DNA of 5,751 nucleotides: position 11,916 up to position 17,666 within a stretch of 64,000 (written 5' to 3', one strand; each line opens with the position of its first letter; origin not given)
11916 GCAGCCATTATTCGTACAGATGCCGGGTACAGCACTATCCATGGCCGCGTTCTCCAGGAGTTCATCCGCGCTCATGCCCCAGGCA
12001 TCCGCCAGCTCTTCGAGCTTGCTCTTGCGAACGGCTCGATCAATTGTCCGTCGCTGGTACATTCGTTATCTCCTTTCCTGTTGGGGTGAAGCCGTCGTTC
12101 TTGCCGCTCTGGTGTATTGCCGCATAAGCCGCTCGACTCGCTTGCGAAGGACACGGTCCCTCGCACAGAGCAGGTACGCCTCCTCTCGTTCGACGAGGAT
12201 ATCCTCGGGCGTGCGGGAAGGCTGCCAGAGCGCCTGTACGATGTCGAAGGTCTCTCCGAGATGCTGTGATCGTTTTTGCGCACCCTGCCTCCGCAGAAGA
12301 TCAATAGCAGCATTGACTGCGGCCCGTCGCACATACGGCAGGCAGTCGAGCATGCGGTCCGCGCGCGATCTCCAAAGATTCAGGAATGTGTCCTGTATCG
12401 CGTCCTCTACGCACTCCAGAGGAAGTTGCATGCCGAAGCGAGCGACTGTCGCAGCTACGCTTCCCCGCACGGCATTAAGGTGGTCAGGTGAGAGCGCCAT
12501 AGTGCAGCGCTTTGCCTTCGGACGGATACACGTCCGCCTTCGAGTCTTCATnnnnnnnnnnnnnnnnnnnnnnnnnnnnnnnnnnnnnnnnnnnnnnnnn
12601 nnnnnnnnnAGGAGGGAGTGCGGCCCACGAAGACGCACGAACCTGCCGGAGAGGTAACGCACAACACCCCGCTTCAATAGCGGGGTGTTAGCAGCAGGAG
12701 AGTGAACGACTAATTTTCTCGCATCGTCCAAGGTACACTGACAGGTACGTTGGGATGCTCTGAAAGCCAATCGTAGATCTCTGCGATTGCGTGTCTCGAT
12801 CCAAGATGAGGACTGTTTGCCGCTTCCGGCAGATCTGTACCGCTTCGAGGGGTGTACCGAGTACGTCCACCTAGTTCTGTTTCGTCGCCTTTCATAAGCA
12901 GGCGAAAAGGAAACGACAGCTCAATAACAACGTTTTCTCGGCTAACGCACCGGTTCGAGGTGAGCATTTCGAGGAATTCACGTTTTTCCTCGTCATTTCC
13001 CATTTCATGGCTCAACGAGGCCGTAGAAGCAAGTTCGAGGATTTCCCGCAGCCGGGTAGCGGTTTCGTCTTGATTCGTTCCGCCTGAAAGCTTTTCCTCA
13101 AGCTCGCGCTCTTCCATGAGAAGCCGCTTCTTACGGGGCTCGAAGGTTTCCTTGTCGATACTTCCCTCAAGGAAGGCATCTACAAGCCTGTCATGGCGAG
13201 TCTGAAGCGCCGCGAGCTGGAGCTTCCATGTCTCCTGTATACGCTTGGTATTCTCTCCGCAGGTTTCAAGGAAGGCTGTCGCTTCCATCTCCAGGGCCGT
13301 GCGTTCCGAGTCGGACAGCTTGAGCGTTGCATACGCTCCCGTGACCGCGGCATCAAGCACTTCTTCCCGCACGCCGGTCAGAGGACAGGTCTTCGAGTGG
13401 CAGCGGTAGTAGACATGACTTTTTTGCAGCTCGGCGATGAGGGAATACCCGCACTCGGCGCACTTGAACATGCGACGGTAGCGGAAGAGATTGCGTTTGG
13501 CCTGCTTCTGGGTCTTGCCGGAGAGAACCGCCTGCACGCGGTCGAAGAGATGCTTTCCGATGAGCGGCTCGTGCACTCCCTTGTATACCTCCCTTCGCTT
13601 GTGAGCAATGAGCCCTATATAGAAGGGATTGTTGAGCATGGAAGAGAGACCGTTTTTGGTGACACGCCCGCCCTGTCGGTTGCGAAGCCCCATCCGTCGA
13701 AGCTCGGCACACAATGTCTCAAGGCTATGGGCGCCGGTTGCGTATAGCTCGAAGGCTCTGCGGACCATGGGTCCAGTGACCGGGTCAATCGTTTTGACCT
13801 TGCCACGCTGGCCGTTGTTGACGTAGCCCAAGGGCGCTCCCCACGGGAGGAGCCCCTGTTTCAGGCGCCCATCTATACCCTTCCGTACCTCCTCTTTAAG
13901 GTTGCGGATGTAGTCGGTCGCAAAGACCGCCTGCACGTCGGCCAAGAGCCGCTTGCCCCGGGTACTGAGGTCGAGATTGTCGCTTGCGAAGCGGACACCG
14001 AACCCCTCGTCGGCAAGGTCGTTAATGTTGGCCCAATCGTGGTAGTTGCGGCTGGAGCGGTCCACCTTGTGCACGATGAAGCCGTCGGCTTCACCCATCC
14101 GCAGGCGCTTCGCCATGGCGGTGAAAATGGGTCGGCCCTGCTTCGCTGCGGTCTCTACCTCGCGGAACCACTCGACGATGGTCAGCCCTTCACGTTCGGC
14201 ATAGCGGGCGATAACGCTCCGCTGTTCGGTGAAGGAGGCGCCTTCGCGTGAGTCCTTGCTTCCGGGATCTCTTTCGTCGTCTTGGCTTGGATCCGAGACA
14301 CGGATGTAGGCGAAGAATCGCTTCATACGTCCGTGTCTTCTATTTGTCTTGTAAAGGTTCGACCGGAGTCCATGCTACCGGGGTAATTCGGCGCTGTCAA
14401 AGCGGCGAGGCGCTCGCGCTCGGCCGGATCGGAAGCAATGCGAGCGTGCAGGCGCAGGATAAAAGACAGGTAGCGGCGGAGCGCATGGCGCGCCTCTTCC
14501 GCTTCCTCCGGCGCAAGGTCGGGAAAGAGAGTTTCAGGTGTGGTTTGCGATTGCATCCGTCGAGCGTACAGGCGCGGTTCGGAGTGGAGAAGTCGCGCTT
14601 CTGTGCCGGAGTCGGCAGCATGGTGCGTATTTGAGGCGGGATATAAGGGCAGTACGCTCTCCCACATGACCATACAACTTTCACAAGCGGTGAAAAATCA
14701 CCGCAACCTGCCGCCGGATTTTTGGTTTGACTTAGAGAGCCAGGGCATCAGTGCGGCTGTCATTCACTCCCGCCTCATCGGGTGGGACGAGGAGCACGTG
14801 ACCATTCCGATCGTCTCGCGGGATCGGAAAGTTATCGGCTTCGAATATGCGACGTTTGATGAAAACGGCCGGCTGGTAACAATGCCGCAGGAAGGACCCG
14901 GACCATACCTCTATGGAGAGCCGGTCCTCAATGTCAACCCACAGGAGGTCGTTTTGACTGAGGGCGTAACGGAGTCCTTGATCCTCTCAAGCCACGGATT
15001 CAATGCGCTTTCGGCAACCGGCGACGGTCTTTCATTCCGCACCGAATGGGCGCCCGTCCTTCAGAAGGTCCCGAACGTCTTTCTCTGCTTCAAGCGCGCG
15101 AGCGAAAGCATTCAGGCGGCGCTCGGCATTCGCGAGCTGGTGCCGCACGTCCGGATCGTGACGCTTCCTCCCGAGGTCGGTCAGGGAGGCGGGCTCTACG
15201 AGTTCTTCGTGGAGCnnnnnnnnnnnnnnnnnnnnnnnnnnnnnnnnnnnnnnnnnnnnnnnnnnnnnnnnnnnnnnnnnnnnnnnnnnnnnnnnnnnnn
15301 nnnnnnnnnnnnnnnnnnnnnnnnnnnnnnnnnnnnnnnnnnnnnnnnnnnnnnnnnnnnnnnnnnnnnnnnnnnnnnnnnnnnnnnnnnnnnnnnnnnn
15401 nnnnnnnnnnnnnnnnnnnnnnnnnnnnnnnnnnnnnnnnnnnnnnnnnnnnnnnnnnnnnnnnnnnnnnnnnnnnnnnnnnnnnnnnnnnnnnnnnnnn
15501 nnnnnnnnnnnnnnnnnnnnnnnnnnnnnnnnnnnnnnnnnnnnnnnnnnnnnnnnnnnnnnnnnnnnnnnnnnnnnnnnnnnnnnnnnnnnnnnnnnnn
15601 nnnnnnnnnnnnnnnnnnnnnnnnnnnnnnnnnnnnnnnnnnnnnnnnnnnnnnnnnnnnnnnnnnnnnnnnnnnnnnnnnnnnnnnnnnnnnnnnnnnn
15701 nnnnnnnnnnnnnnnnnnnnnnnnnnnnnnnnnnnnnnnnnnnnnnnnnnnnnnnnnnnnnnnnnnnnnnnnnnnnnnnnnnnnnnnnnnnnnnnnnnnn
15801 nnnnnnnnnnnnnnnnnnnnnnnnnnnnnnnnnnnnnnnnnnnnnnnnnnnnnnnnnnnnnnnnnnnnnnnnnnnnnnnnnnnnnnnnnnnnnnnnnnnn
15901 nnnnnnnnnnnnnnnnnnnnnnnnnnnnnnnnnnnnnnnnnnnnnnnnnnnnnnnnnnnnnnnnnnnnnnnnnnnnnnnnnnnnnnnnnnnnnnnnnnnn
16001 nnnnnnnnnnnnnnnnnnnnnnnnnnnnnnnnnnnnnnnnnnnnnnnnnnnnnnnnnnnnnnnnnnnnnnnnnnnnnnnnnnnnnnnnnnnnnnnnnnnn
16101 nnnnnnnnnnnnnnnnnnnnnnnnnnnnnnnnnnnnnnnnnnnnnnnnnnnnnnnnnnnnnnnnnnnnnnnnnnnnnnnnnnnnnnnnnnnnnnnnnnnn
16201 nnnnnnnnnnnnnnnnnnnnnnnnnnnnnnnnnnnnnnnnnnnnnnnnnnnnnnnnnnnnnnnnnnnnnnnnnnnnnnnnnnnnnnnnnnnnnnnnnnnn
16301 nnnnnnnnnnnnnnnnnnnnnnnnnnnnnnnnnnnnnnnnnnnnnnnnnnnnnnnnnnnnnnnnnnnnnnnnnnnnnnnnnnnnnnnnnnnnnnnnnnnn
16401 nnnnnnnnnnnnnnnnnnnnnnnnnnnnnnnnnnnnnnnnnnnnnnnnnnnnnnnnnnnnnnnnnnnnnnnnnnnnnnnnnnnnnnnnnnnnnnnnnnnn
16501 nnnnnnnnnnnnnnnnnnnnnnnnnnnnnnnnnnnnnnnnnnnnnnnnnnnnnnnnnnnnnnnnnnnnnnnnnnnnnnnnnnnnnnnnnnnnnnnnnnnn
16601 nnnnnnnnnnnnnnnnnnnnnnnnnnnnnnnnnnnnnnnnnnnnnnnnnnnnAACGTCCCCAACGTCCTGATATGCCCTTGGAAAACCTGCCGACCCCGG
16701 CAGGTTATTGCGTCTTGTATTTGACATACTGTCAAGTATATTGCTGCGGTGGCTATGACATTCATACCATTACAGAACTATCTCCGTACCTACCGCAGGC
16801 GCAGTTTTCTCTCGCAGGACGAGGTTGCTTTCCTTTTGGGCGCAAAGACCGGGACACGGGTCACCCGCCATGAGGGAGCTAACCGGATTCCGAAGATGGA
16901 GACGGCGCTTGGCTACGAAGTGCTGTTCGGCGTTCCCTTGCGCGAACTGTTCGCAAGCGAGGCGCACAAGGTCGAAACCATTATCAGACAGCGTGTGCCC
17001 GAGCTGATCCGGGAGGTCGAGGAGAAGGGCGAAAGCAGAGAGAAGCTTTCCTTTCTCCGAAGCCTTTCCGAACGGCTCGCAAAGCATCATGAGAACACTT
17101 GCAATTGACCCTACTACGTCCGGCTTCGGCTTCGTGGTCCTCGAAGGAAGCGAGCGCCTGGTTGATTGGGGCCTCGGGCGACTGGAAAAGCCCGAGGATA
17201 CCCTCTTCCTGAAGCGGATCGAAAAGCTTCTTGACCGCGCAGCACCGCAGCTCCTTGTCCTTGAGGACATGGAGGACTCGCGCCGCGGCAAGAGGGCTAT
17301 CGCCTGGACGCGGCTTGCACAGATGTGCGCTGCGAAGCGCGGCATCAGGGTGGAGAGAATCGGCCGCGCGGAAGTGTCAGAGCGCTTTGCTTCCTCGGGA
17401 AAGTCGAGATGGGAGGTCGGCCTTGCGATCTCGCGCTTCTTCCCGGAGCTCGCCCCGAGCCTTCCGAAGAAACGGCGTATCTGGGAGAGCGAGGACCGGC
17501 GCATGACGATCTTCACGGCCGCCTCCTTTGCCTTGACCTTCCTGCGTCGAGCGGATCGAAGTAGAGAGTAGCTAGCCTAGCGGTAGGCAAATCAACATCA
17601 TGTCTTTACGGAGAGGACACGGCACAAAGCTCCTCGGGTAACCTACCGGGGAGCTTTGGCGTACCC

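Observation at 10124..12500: Six-gene minus-strand operon: truncated sigma-like protein, Zn-ribbon, ArdC-like zincin, two coupled small ORFs and a SymE/AbrB-like mini-ORF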

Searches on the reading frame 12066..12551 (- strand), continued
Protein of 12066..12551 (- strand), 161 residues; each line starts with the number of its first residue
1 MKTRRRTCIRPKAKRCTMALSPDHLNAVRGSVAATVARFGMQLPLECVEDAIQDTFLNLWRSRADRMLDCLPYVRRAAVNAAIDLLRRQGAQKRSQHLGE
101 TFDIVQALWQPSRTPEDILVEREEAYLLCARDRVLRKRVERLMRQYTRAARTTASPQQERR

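Call 49: predict_structure(alignment_id=A1)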
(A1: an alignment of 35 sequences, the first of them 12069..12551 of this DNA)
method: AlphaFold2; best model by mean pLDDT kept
length: 161 residues; sequences in the alignment: 35
mean_pLDDT: 77.6   pTM: 0.49
mean pLDDT of the five models: 77.6, 72.0, 58.4, 54.6, 52.5
residues with pLDDT >= 90: 17; 70-90: 106; 50-70: 30; < 50: 8
segments of 3 or more residues with pLDDT < 50: 155-161
pLDDT, mean of each block of 10 residues (from residue 1): 59 57 82 82 77 81 70 83 87 83 78 82 90 93 87 57 40
secondary structure, 60 per line:
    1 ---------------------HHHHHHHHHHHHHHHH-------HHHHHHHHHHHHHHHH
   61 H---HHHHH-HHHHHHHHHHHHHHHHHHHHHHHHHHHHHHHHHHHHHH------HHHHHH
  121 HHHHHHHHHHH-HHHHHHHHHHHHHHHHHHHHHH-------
elements in order: H22-37 H45-61 H65-69 H71-108 H115-131 H133-154

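Call 53: fold_search(model_id=the predicted structure, library=pdb)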
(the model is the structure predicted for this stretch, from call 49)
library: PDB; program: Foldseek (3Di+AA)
matches with E <= 10: 63; with E <= 0.001: 0
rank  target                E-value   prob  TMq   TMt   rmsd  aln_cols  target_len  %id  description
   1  2map_MODEL_1_A        6.2e-02  1.00  0.32  0.53   2.7        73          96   27  Solution structure of the complex formed by the region 2 of E. coli sigmaE and its cognate -10 promoter elemen (released 2014-02-19)
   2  5or5_MODEL_1_A        7.4e-02  1.00  0.34  0.56   2.6        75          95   27  NMR structure of the complex formed by an engineered region 2 of sigmaE in complex with GTAAAA (released 2018-06-27)
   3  4lup_A                1.0e-01  1.00  0.35  0.59   2.7        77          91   26  Crystal structure of the complex formed by region of E. coli sigmaE bound to its -10 element non template strand (released 2014-02-19)
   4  4lup_C                1.0e-01  1.00  0.34  0.57   2.9        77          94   26  Crystal structure of the complex formed by region of E. coli sigmaE bound to its -10 element non template strand (released 2014-02-19)
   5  1or7_A                1.7e-01  0.99  0.33  0.29   2.9        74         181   27  Crystal Structure of Escherichia coli sigmaE with the Cytoplasmic Domain of its Anti-sigma RseA (released 2003-04-15)
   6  6jbq_F                1.7e-01  0.99  0.33  0.29   3.0        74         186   27  CryoEM structure of Escherichia coli sigmaE transcription initiation complex containing 5nt of RNA (released 2019-05-29)
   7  2mao_MODEL_1_A        2.0e-01  0.99  0.33  0.49   2.8        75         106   27  NMR structure of region 2 of E. coli sigmaE (released 2014-02-19)
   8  1or7_B                3.4e-01  0.87  0.32  0.31  14.6       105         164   24  Crystal Structure of Escherichia coli sigmaE with the Cytoplasmic Domain of its Anti-sigma RseA (released 2003-04-15)
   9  7qh5_B                5.6e-01  0.93  0.34  0.19   2.9        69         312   25  The crystal structure of the sigma factor SigG1 from Streptomyces tsukubaensis NRRL18488 (released 2022-12-21)
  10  5kry_A                5.9e-01  0.60  0.28  0.13   4.2        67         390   18  1-deoxy-D-xylulose 5-phosphate reductoisomerase from Vibrio vulnificus (released 2017-07-12)
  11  5kqo_B                6.3e-01  0.57  0.28  0.13   4.2        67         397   18  1-deoxy-D-xylulose 5-phosphate reductoisomerase from Vibrio vulnificus (released 2017-07-12)
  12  3kui_A                2.3e+00  0.18  0.27  0.43   5.0        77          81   16  Crystal structure of C-terminal domain of PABPC1 in complex with binding region of eRF3a (released 2010-05-12)
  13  8esw_A5               2.3e+00  0.08  0.18  0.22   9.5        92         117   16  Structure of mitochondrial complex I from Drosophila melanogaster, Flexible-class 1 (released 2023-03-29)
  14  3kph_A                2.6e+00  0.13  0.25  0.21  13.6       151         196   14  Crystal structure of Mycoplasma arthritidis-derived mitogen (released 2010-05-12)
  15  6h7b_A                3.3e+00  0.20  0.26  0.45   4.4        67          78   13  Structure of Leishmania PABP1 (domain J) complexed with a peptide containing the PAM2 motif of eIF4E4. (released 2018-12-12)
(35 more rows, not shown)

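Call 88: search_protein_families(library=padloc, max_evalue=0.01, proteins=[window:12069-12551:-])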
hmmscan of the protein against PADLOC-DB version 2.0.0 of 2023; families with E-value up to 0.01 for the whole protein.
window:12069-12551:- (161 aa): 0 families

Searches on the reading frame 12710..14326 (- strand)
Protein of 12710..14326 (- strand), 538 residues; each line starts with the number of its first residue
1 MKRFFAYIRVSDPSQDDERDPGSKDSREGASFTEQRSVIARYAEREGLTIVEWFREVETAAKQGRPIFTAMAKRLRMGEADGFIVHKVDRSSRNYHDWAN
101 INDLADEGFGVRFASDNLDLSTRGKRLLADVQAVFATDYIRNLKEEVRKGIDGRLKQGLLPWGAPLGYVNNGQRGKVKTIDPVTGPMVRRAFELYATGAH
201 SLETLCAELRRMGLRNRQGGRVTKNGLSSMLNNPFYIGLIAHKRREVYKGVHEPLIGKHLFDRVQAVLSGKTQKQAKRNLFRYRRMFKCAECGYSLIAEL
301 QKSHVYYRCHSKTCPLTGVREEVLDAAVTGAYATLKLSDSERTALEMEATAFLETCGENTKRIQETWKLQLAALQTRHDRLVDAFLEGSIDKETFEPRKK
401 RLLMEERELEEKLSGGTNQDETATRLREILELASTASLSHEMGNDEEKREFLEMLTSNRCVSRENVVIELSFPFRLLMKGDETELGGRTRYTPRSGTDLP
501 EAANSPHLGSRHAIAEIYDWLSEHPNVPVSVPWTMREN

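Call 14: search_protein_families(library=pfam, max_evalue=0.01, proteins=[window:12710-14326:-])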
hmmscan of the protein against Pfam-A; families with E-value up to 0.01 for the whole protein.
window:12710-14326:- (538 aa): 3 families
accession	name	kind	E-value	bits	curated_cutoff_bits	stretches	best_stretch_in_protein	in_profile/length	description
PF00239.26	Resolvase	-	1.5e-21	77.4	23.3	1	5-158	2-143/145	Resolvase, N terminal domain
PF07508.19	Recombinase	-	1.5e-15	57.7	21.1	1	183-270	2-101/102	Recombinase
PF13408.12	Zn_ribbon_recom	-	5.2e-07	30.4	25.3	1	286-331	5-56/58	Recombinase zinc beta ribbon domain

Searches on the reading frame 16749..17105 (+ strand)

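Call 88: search_protein_families(library=padloc, max_evalue=0.01, proteins=[window:16749-17105:+])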
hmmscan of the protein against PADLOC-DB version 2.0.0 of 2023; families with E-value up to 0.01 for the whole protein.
window:16749-17105:+ (119 aa): 1 family
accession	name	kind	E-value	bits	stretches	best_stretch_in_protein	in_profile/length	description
PDLC02926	HTH_VI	-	0.0056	14.9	0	8-79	2-72/92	-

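Call 110: search_protein_families(library=pfam, max_evalue=0.1, proteins=[window:16749-17105:+])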
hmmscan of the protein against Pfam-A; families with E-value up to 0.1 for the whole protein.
window:16749-17105:+ (119 aa): 2 families
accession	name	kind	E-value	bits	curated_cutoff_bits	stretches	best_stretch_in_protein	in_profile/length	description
PF13560.12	HTH_31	-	0.0014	19.4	27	1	11-66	5-60/64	Helix-turn-helix domain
PF01381.28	HTH_3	-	0.073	13.6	23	0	12-67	1-55/55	Helix-turn-helix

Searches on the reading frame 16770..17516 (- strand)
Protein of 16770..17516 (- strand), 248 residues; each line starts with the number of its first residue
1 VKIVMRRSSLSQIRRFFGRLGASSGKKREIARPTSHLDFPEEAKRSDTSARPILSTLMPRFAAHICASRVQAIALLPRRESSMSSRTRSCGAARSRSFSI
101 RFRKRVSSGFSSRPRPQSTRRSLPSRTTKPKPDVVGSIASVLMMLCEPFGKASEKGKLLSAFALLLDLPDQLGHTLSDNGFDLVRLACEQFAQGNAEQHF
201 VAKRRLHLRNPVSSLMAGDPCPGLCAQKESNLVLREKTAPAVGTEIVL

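Call 15: search_protein_families(library=pfam, max_evalue=0.01, proteins=[window:16770-17516:-])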
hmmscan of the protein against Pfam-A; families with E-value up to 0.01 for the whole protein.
window:16770-17516:- (248 aa): 1 family
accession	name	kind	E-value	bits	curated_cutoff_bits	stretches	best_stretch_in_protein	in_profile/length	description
PF01768.21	Birna_VP4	-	0.0085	16.4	24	0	50-109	2-62/259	Birnavirus VP4 protein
